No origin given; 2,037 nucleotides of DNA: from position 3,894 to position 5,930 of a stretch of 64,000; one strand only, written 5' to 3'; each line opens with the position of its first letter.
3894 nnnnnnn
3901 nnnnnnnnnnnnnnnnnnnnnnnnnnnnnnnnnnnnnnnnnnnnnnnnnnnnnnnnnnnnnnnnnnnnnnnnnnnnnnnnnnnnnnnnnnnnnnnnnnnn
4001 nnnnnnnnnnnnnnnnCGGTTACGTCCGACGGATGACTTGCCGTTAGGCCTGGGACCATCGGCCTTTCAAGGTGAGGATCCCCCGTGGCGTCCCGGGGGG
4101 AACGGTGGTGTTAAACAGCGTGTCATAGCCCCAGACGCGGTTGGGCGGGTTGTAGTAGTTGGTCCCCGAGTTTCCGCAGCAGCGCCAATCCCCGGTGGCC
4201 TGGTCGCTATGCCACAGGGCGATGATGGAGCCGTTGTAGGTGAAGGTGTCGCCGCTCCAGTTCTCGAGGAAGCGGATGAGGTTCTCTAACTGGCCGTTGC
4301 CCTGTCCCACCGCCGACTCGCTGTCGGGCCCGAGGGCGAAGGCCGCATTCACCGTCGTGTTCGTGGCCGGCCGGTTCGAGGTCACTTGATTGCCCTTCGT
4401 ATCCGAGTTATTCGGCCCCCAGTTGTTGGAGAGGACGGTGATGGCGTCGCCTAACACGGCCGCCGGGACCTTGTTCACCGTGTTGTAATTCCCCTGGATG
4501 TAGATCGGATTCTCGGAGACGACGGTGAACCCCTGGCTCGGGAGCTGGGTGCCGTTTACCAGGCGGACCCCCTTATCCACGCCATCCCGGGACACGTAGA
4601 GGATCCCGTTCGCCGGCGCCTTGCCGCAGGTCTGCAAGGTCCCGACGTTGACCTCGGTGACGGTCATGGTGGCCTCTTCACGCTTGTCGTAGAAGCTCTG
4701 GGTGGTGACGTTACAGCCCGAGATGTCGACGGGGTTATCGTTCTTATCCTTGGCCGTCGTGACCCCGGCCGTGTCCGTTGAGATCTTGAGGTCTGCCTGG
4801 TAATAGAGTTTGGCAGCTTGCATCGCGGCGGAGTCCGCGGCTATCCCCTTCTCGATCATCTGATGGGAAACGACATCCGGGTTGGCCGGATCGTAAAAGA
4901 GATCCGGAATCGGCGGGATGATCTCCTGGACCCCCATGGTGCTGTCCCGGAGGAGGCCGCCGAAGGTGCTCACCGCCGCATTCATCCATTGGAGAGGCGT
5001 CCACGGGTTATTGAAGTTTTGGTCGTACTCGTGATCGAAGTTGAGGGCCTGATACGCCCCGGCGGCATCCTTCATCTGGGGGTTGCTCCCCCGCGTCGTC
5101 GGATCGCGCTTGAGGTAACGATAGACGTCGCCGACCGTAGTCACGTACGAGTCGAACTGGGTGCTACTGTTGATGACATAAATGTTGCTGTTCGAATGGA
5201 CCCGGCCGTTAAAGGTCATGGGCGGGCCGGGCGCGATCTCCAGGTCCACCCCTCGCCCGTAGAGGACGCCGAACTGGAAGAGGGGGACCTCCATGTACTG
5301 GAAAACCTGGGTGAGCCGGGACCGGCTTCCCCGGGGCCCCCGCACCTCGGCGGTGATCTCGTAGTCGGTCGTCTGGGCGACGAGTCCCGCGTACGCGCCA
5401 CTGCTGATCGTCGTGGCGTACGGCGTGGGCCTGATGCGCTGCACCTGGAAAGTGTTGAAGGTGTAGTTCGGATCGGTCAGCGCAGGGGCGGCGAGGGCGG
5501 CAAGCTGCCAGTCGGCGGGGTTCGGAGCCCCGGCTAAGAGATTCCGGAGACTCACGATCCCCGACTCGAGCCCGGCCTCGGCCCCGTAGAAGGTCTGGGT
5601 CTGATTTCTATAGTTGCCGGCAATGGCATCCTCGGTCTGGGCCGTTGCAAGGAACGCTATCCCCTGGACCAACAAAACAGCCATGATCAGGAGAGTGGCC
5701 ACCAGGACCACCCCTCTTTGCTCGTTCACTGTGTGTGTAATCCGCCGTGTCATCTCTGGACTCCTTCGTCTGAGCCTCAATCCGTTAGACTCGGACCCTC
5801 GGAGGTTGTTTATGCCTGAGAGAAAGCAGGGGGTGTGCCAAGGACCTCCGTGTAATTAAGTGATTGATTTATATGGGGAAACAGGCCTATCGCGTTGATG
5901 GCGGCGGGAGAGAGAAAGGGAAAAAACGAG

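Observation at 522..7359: Sigma-54-driven minor-pilin-like operon in GspH-I-J-K order, bracketed by two ~560-aa PilX-N-domain proteins, beside an orphan NtrC/PilR-type activator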

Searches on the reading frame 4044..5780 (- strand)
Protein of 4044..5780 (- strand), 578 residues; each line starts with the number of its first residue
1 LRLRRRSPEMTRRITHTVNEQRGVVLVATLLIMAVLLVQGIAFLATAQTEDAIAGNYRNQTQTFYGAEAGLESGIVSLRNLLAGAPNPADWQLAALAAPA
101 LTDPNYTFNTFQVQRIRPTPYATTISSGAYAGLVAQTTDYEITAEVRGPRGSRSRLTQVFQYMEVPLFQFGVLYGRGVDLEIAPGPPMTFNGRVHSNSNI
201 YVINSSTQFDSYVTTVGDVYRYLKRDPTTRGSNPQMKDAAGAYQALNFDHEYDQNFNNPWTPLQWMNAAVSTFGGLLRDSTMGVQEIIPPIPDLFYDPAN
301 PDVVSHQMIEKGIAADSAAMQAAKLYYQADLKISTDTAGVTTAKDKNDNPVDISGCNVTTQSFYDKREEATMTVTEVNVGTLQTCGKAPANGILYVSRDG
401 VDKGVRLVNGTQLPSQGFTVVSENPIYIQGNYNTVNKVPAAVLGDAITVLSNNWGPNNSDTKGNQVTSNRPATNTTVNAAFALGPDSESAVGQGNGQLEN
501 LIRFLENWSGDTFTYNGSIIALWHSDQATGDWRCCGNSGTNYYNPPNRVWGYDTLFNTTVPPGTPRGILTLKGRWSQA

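Call 3: search_protein_families(library=pfam, proteins=[window:4044-5780:-], max_evalue=0.1)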
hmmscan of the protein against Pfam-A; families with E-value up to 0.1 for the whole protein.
window:4044-5780:- (578 aa): 1 family
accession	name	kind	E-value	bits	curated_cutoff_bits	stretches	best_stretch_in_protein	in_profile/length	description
PF14341.11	PilX_N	-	1.2e-05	25.6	25.5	1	22-72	1-51/51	PilX N-terminal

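Call 4: search_protein_families(library=ncbifam, proteins=[window:4044-5780:-], max_evalue=0.1)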
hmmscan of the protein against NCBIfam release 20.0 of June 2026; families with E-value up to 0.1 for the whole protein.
window:4044-5780:- (578 aa): 2 families
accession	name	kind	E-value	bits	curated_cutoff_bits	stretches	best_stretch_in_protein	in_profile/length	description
NF038301.1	EPS_HpsA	equivalog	1.6e-18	65.8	400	2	459-556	1321-1442/1503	hormogonium polysaccharide biosynthesis protein HpsA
NF037980.1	T2SS_GspK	equivalog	0.0024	17.4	130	1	21-100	1-81/307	type II secretion system minor pseudopilin GspK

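Call 7: find_homologous_proteins(query=window:4044-5753:-)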
Query window:4044-5753:- (569 aa): 969 proteins with E <= 0.001 among 8000 candidates; the best 120 are listed.
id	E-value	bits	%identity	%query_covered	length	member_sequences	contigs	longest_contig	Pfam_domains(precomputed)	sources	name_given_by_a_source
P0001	0.0e+0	1293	99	100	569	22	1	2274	PF14341.12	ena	-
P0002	0.0e+0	1159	87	100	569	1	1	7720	PF14341.12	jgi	jgi:Tfp pilus assembly protein PilX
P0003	0.0e+0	1156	87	100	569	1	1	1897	PF14341.12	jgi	jgi:Tfp pilus assembly protein PilX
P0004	0.0e+0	1144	88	99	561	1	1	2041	PF14341.12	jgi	jgi:Tfp pilus assembly protein PilX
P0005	0.0e+0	1141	86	100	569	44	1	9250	PF14341.12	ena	-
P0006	0.0e+0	1139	85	100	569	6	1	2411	PF14341.12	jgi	-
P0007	0.0e+0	1104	83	100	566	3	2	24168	PF14341.12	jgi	jgi:Tfp pilus assembly protein PilX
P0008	0.0e+0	1036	77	100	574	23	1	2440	PF14341.12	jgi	-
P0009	3.7e-294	995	75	100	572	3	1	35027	PF14341.12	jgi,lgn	-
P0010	6.9e-292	987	74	100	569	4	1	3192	PF14341.12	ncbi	-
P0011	3.3e-289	978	75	100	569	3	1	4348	PF14341.12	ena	-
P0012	3.8e-289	978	76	98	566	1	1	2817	PF14341.12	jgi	jgi:Tfp pilus assembly protein PilX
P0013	1.2e-287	973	74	100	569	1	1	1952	PF14341.12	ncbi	-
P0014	3.4e-287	972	72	99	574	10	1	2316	-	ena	-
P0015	1.3e-286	970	72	100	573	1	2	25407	PF14341.12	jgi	jgi:hypothetical protein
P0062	1.2e-214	732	58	95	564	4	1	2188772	PF14341.12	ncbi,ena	-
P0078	3.5e-208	711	57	99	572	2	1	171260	PF14341.12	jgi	-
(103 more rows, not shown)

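Call 10: find_encoding_contigs(protein=P0062, flank=10000, max_places=2)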
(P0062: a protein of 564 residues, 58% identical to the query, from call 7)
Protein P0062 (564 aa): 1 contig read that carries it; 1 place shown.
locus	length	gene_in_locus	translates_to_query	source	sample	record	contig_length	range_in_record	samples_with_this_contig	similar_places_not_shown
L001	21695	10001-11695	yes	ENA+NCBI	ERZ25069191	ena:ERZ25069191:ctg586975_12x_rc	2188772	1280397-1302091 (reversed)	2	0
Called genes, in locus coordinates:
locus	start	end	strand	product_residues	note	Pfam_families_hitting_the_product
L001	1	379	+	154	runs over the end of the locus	PF12019:GspH (weak)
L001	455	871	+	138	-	PF07963:N_methyl (weak)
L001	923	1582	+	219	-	-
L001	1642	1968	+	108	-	-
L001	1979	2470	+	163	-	PF07963:N_methyl (weak)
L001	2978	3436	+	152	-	PF07963:N_methyl (weak)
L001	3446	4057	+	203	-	PF27121:PpdB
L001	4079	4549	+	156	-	-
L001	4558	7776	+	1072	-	PF05567:T4P_PilY1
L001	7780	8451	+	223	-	PF13432:TPR_16, PF14559:TPR_19, PF13424:TPR_12, PF13414:TPR_11, PF13432:TPR_16, PF14559:TPR_19, PF13431:TPR_17, PF00515:TPR_1, +17 more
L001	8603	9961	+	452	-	-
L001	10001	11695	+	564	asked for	PF14341:PilX_N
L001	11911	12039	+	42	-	-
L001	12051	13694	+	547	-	PF13185:GAF_2, PF00512:HisKA, PF02518:HATPase_c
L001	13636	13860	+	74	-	PF02518:HATPase_c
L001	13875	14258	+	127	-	PF00072:Response_reg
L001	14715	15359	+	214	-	PF02223:Thymidylate_kin, PF13521:AAA_28 (faint)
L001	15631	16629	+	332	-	PF13177:DNA_pol3_delta2, PF09115:DNApol3-delta_C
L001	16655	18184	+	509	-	PF00133:tRNA-synt_1, PF01406:tRNA-synt_1e (weak), PF09334:tRNA-synt_1g, PF00133:tRNA-synt_1, PF19303:Anticodon_3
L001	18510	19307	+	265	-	PF01026:TatD_DNase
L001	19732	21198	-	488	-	PF00361:Proton_antipo_M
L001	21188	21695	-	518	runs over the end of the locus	PF01059:Oxidored_q5_N (weak), PF00361:Proton_antipo_M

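Call 11: find_encoding_contigs(protein=P0009, flank=10000, max_places=2)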
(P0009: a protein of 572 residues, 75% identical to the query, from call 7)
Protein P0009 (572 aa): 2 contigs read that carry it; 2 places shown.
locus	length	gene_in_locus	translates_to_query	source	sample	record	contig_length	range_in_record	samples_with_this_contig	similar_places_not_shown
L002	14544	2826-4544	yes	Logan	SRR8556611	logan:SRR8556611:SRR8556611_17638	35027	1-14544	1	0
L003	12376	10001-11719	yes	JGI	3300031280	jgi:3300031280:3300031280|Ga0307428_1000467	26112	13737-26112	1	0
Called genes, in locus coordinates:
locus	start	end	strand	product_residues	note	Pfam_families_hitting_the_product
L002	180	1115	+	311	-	PF04909:Amidohydro_2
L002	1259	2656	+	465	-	PF00072:Response_reg, PF00158:Sigma54_activat, PF14532:Sigma54_activ_2, PF00004:AAA (weak), PF07728:AAA_5, PF25601:AAA_lid_14, PF02954:HTH_8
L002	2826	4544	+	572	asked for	PF14341:PilX_N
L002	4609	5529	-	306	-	PF21088:MS_channel_1st, PF00924:MS_channel_2nd, PF21082:MS_channel_3rd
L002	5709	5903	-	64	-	-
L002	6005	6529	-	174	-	PF04893:Yip1 (weak)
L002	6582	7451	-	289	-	PF02749:QRPTase_N, PF01729:QRPTase_C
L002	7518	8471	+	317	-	PF02445:NadA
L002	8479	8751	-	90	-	-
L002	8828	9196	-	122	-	PF13646:HEAT_2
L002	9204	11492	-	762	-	PF03030:H_PPase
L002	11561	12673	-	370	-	PF19538:DUF6062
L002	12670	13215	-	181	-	-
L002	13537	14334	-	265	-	PF00902:TatC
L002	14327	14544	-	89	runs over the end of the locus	PF02416:TatA_B_E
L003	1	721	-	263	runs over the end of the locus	PF02596:DUF169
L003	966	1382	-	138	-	-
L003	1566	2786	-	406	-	PF01266:DAO (faint), PF01494:FAD_binding_3, PF13450:NAD_binding_8 (weak)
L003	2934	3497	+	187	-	PF01923:Cob_adeno_trans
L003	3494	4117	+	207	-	PF01171:ATP_bind_3 (weak), PF06508:QueC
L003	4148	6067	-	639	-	PF04389:Peptidase_M28, PF00595:PDZ (weak), PF13180:PDZ_2, PF17820:PDZ_6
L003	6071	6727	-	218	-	PF00730:HhH-GPD, PF00633:HHH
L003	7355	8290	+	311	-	PF04909:Amidohydro_2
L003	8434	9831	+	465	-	PF00072:Response_reg, PF00158:Sigma54_activat, PF14532:Sigma54_activ_2, PF00004:AAA (weak), PF07728:AAA_5, PF25601:AAA_lid_14, PF02954:HTH_8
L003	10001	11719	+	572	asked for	PF14341:PilX_N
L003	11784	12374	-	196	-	?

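Call 12: find_encoding_contigs(protein=P0078, flank=10000, max_places=2)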
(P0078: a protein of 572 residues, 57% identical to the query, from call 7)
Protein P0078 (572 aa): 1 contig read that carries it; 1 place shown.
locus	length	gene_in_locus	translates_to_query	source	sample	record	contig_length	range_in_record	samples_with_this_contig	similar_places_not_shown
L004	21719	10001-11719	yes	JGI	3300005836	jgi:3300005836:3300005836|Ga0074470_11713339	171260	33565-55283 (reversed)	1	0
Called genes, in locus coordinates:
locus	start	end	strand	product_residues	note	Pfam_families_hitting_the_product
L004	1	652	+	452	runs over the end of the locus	PF20695:UbiD_N, PF01977:UbiD, PF20696:UbiD_C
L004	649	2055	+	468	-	PF00501:AMP-binding, PF13193:AMP-binding_C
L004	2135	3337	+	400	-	PF00067:p450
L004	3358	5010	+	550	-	PF00496:SBP_bac_5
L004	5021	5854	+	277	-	PF00106:adh_short, PF08659:KR, PF13561:adh_short_C2, PF00106:adh_short, PF13561:adh_short_C2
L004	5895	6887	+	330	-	PF00106:adh_short, PF08659:KR, PF13561:adh_short_C2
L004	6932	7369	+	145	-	PF01451:LMWPc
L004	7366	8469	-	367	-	PF02746:MR_MLE_N, PF13378:MR_MLE_C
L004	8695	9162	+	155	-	PF12019:GspH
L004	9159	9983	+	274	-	-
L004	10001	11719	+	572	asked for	PF14341:PilX_N (weak)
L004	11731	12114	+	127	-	-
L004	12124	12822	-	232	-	PF03575:Peptidase_S51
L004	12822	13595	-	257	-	PF00702:Hydrolase, PF13344:Hydrolase_6, PF13419:HAD_2 (faint), PF13242:Hydrolase_like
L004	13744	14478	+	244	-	-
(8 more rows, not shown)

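Call 23: search_solved_structures(query=A1, max_evalue=1)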
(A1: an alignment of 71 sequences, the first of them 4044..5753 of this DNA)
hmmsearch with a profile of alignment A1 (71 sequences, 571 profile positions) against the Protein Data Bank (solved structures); distinct sequences matched with E-value up to 1: 1.
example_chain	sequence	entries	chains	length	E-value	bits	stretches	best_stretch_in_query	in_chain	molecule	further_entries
4i78_C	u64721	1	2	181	0.89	11.1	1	264-375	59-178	Hemagglutinin HA2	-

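Call 33: predict_structure(alignment_id=A1)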
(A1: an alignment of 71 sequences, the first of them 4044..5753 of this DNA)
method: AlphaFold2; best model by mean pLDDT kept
length: 569 residues; sequences in the alignment: 71
mean_pLDDT: 88.3   pTM: 0.83
mean pLDDT of the five models: 88.3, 88.0, 87.4, 86.9, 86.0
residues with pLDDT >= 90: 331; 70-90: 194; 50-70: 32; < 50: 12
segments of 3 or more residues with pLDDT < 50: 1-9
pLDDT, mean of each block of 10 residues (from residue 1): 45 62 80 67 72 88 88 78 91 88 90 88 91 93 89 91 89 86 93 93 94 90 93 95 93 94 93 85 56 83 87 90 96 96 93 95 97 93 97 96 94 98 95 97 96 94 97 89 85 93 94 91 87 90 87 90 81
secondary structure, 60 per line:
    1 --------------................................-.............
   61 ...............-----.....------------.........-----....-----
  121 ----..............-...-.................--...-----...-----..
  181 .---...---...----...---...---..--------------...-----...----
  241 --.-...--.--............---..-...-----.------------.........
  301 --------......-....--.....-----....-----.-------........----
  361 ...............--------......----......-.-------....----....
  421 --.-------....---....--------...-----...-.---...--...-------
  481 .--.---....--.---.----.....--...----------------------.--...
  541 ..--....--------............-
elements in order: H15-46 H48-75 H81-85 E98-106 E112-115 E125-138 E144-157 E163-165 E171-173 E179-181 E185-187 E191-193 E198-200 E204-206 E226-228 E234-236 H253-264 H292-300 H309-314 H316-319 E322-326 E332-335 E349-356 E361-369 H370-375 E384-389 E394-399 E409-412 E417-420 E431-434 E438-441 E466-468 E471-473 E503-507 E510-512 E538-542 H545-548 E557-568

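Call 37: fold_search(model_id=the predicted structure, library=pdb)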
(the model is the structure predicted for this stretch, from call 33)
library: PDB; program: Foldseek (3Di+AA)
matches with E <= 10: 109; with E <= 0.001: 1
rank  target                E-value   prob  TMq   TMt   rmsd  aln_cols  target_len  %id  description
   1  6qvi_A                1.7e-09  1.00  0.28  0.30  15.7       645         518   10  Crystal structure of competence-associated pilin ComZ from Thermus thermophilus (released 2019-05-29)
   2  4wa0                  1.3e+00  0.03  0.09  0.13  19.7       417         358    8  The structure of a possible adhesin C-terminal domain from Caldicellulosiruptor kronotskyensis (released 2015-03-04)
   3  3wmt_B                2.0e+00  0.01  0.05  0.05  15.5        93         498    8  Crystal structure of feruloyl esterase B from Aspergillus oryzae (released 2014-08-06)
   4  6hsw_B                2.4e+00  0.03  0.06  0.08  12.8        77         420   14  A CE15 glucuronoyl esterase from Teredinibacter turnerae T7901 (released 2019-03-20)
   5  8q86_G                2.8e+00  0.13  0.07  0.18   6.7        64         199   16  Trimer of the dimeric SaPI2 Stl transcriptional regulator (released 2025-03-05)
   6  8q86_E                3.1e+00  0.12  0.07  0.16   6.6        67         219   15  Trimer of the dimeric SaPI2 Stl transcriptional regulator (released 2025-03-05)
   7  8wg1_A                3.2e+00  0.13  0.08  0.07   9.1        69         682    6  Crystal structure of GH97 glucodextranase mutant E509Q from Flavobacterium johnsoniae in complex with panose (released 2024-05-08)
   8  9bs5_A                3.2e+00  0.08  0.07  0.06   9.4        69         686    9  Bacteroides ovatus GH97C Sus (released 2024-10-30)
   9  8q86_D                3.4e+00  0.10  0.07  0.17   7.2        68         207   15  Trimer of the dimeric SaPI2 Stl transcriptional regulator (released 2025-03-05)
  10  8qe9_2G               3.4e+00  0.10  0.07  0.17   6.9        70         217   14  Complex between the 80a-Sak SSAP and the SaPI2 Stl master regulator (released 2025-03-05)
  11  9fk5_E                3.4e+00  0.01  0.09  0.12  22.4       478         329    7  Zebrafish Betaglycan Orphan Domain (zfBGo) in complex with TGF-B3 and extracellular domains of TGFBRI and TGFBRII (released 2025-03-12)
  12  3wmt_A                3.6e+00  0.01  0.05  0.05  15.2        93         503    6  Crystal structure of feruloyl esterase B from Aspergillus oryzae (released 2014-08-06)
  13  8bhh_A                3.6e+00  0.01  0.05  0.05  13.0        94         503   14  The crystal structure of a feruloyl esterase C from Fusarium oxysporum in complex with p-coumaric acid (released 2023-07-05)
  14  9bs5_B                3.8e+00  0.07  0.07  0.06   9.4        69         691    9  Bacteroides ovatus GH97C Sus (released 2024-10-30)
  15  4q46_A                3.8e+00  0.04  0.06  0.14   8.1        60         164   15  The second structure of Influenza B PB2 cap-binding domain complex with GDP (released 2015-02-25)
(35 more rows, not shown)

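Call 47: find_related_loci(query=A1, collection=genome_contigs, flank=10000)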
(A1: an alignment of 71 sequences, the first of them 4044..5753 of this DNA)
Query A1 (569 aa) in genome_contigs; peptide patterns used: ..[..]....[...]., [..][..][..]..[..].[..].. (x = any residue, [..] = any of these).
582 stretches matched a pattern; 405 encode a relative of the query (tblastn E <= 1e-3); the best 80 are kept; 80 distinct loci.
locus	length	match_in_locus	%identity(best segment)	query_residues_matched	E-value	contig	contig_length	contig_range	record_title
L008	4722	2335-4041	87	1-569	0e+0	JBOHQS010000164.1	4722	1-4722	MAG: Candidatus Methylomirabilales bacterium isolate SE1492_maxbin2.bin.0 NODE_2391_length_4722_cov_4.317954, whole geno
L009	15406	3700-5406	84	1-569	0e+0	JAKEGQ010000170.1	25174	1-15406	MAG: Candidatus Methylomirabilota bacterium isolate PMV_4.88 PMV_4.88.k101_1628957, whole genome shotgun sequence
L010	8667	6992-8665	85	1-553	0e+0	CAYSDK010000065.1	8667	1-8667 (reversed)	MAG TPA_asm: uncultured bacterium isolate binchicken_co292_127 genome assembly, contig: NODE_1617_length_8667_cov_40.913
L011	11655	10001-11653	72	1-554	0e+0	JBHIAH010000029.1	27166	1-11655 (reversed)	MAG: Candidatus Methylomirabilales bacterium isolate K_3_bin.12 NODE_391_length_27166_cov_22.826196, whole genome shotgu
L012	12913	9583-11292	66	3-568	0e+0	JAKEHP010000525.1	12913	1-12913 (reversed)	MAG: Candidatus Methylomirabilota bacterium isolate PMV_7_maxbin.006 PMV_7_maxbin.006.k101_928139, whole genome shotgun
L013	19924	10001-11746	61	1-568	0e+0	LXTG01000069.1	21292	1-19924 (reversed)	MAG: candidate division NC10 bacterium SPGG6 1205, whole genome shotgun sequence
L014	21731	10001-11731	61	1-568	0e+0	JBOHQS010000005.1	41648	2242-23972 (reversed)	MAG: Candidatus Methylomirabilales bacterium isolate SE1492_maxbin2.bin.0 NODE_30_length_41648_cov_3.703499, whole genom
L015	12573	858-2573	59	4-568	0e+0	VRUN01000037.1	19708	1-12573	MAG: Candidatus Methylomirabilota bacterium isolate MohnsGC08_bin020 NODE_38_length_19708_cov_8.062554, whole genome sho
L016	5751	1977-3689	60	9-568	0e+0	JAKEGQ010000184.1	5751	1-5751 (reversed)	MAG: Candidatus Methylomirabilota bacterium isolate PMV_4.88 PMV_4.88.k101_1920642, whole genome shotgun sequence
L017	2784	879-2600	59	1-568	0e+0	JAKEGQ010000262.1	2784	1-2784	MAG: Candidatus Methylomirabilota bacterium isolate PMV_4.88 PMV_4.88.k101_3629450, whole genome shotgun sequence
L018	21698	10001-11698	59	4-568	0e+0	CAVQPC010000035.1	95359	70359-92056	MAG: uncultured candidate division NC10 bacterium isolate MFD01299.bin.2.79 genome assembly, contig: contig_24166, whole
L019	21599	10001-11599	58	31-569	0e+0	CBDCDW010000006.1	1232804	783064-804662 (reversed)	MAG: uncultured Candidatus Binatia bacterium isolate 9a2c71a9-8664-4bc0-91de-9535c4cbd7a1 genome assembly, contig: conti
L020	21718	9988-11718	58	3-567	0e+0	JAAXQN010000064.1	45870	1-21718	MAG: Candidatus Methylomirabilis sp. isolate MAG-BB-18 scaffold_182, whole genome shotgun sequence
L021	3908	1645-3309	59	4-569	0e+0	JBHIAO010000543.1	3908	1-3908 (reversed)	MAG: Anaerolineae bacterium isolate K_2_bin.73 NODE_16115_length_3908_cov_23.702050, whole genome shotgun sequence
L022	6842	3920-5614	56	5-568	0e+0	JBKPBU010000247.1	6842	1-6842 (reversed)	MAG: Candidatus Methylomirabilota bacterium isolate GB_EKS_MAG_00070 GB_EKS_000000387826, whole genome shotgun sequence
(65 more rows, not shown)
